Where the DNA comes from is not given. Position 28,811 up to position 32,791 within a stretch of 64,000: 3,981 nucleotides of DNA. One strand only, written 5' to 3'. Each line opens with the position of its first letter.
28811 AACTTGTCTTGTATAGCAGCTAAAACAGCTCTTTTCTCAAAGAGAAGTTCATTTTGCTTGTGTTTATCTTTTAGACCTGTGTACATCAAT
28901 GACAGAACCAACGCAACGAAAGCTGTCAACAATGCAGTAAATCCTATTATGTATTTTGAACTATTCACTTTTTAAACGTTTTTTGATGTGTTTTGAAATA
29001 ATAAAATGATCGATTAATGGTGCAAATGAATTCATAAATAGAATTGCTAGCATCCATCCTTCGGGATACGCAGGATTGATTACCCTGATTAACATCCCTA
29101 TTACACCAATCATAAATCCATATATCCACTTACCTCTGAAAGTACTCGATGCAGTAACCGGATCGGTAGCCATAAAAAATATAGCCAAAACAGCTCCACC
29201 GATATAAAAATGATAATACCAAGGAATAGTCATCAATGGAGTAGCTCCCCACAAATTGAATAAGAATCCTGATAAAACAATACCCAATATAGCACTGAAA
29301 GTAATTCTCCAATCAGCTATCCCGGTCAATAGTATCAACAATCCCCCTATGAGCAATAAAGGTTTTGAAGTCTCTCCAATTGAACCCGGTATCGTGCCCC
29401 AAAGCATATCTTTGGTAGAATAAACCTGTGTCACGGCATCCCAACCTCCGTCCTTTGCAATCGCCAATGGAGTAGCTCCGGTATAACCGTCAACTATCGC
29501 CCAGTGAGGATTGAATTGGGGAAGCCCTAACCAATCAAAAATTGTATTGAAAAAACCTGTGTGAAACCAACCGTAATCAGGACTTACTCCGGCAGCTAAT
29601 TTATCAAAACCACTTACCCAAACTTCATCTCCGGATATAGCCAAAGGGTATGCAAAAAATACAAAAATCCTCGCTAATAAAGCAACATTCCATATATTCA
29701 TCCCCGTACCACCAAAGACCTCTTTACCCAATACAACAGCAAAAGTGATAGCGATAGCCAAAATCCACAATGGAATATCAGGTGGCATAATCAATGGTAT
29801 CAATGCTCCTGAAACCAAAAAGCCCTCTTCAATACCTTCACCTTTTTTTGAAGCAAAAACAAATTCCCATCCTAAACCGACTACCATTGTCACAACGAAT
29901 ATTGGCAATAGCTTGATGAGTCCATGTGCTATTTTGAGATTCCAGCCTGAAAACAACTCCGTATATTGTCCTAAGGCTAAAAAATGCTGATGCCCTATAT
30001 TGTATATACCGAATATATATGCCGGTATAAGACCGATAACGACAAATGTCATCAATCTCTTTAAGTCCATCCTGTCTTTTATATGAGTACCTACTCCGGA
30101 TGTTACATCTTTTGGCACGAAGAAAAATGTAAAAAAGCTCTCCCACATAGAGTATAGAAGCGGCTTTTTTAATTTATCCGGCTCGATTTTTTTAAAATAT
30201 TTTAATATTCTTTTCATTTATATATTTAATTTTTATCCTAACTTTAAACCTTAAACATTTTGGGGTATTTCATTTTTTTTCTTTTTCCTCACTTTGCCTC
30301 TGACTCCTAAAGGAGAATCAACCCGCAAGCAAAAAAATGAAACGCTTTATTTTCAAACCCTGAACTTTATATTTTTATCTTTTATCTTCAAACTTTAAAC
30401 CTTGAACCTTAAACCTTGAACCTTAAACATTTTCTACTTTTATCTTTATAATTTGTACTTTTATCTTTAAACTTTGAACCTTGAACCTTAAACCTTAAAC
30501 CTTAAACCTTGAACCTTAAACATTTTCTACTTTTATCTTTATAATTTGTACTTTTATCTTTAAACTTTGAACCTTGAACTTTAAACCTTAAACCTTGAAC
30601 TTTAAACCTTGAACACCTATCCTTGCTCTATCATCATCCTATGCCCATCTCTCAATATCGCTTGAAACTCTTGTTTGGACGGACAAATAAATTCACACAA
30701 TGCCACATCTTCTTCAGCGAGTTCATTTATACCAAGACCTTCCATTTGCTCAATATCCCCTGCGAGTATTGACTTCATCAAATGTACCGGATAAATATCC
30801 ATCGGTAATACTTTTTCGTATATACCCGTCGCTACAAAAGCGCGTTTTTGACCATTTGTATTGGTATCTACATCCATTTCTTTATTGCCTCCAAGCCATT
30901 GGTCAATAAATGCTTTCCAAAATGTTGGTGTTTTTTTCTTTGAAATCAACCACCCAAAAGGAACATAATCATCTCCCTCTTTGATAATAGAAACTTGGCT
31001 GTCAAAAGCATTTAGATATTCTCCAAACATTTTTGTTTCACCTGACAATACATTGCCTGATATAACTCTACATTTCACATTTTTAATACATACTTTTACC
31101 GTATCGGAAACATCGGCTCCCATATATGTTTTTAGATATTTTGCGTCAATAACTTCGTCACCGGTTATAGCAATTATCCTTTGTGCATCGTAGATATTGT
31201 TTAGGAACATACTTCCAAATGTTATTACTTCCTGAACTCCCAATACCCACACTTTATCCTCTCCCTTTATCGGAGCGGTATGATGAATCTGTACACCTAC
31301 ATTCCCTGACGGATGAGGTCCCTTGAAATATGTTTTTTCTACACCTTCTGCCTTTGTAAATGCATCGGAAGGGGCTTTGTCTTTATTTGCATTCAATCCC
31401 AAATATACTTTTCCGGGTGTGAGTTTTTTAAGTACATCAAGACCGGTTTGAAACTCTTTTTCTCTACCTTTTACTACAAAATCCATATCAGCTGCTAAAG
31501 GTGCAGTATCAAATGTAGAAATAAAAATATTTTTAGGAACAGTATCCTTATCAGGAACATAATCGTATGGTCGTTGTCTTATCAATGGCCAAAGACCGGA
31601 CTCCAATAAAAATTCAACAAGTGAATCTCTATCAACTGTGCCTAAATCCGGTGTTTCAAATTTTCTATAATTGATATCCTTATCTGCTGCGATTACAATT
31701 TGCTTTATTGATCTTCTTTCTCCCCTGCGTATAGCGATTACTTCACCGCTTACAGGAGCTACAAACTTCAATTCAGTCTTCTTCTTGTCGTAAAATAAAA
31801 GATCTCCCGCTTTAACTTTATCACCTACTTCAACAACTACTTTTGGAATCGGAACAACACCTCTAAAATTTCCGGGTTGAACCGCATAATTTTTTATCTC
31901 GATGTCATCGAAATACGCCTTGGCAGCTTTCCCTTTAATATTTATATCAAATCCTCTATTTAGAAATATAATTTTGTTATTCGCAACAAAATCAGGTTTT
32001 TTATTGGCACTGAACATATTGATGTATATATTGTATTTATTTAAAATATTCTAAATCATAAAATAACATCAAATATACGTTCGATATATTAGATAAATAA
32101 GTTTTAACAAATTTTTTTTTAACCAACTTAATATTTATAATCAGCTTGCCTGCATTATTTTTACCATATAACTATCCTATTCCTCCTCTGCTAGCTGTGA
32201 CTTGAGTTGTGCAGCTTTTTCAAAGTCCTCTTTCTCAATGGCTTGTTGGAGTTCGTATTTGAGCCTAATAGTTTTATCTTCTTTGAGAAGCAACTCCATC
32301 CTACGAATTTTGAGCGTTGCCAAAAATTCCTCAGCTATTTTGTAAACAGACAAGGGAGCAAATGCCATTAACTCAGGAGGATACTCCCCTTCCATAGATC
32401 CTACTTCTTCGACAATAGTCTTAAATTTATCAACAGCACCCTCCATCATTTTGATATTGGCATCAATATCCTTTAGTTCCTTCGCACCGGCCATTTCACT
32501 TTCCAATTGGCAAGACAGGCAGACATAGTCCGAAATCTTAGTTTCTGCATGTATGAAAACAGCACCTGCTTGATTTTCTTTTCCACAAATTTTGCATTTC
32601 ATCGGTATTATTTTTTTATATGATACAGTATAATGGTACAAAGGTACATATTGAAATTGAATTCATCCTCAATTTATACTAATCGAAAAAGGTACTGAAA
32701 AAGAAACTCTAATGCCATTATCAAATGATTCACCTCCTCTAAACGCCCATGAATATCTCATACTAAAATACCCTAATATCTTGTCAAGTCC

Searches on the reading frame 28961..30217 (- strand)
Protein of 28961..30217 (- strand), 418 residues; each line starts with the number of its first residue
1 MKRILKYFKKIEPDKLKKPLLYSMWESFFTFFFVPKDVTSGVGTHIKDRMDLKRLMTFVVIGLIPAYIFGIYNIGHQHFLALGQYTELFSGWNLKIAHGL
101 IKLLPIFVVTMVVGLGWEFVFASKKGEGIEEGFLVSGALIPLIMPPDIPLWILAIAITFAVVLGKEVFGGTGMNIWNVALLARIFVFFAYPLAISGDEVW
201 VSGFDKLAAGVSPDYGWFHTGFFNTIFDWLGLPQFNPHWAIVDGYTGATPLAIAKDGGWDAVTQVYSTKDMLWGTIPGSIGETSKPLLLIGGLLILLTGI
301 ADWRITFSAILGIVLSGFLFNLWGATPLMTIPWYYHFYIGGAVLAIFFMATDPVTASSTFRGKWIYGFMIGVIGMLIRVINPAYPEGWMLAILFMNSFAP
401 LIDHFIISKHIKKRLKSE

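Call 9: search_protein_families(library=pfam, proteins=[window:28961-30217:-])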
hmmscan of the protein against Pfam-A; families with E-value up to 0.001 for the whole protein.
window:28961-30217:- (418 aa): 1 family
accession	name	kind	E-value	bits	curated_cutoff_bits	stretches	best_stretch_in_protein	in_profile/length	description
PF03116.20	NQR2_RnfD_RnfE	-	6.3e-93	311.8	27.7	1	43-411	5-295/296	NQR2, RnfD, RnfE family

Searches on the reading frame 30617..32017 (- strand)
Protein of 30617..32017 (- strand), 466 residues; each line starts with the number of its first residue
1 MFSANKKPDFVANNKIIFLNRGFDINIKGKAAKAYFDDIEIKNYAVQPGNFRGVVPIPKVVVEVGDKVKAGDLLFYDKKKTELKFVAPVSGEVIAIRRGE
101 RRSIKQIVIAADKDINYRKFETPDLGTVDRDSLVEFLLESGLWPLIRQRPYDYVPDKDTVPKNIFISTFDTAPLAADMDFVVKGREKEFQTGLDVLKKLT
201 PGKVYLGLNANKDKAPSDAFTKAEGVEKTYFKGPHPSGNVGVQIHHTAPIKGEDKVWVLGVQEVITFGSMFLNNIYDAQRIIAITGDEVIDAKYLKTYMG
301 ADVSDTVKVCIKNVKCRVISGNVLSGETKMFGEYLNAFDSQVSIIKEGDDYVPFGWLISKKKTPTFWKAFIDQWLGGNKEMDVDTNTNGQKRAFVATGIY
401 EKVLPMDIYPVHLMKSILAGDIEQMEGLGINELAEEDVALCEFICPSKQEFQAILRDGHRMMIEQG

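Call 9: search_protein_families(library=pfam, proteins=[window:30617-32017:-])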
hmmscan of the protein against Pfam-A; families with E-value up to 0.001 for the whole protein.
window:30617-32017:- (466 aa): 5 families
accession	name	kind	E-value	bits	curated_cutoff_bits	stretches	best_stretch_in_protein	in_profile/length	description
PF24836.1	NQRA_2nd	-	3.9e-46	157.2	25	1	129-272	2-141/145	NqrA second alpha/beta domain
PF05896.17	NQRA_N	-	1.2e-28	99.6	25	1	17-112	1-94/94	NqrA N-terminal barrel-sandwich hybrid domain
PF11973.14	NQRA_SLBB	-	4e-12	46.9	27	1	281-327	1-47/51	NQRA C-terminal domain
PF13375.12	RnfC_N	-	8.5e-05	23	25.6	1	59-113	43-100/101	RnfC Barrel sandwich hybrid domain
PF00364.28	Biotin_lipoyl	-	0.00023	21.4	22.1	0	55-100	15-60/73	Biotin-requiring enzyme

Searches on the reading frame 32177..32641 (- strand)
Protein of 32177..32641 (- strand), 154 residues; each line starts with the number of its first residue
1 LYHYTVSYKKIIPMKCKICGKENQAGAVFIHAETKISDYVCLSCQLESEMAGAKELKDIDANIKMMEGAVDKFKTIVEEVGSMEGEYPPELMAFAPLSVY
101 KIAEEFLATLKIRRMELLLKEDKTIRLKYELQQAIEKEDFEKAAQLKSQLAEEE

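Call 9: search_protein_families(library=pfam, proteins=[window:32177-32641:-])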
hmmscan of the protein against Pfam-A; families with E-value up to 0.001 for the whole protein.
window:32177-32641:- (154 aa): 1 family
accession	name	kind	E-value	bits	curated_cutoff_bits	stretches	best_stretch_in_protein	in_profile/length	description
PF02151.25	UVR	-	8.9e-06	25.7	21.5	1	124-151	4-31/36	UvrB/uvrC motif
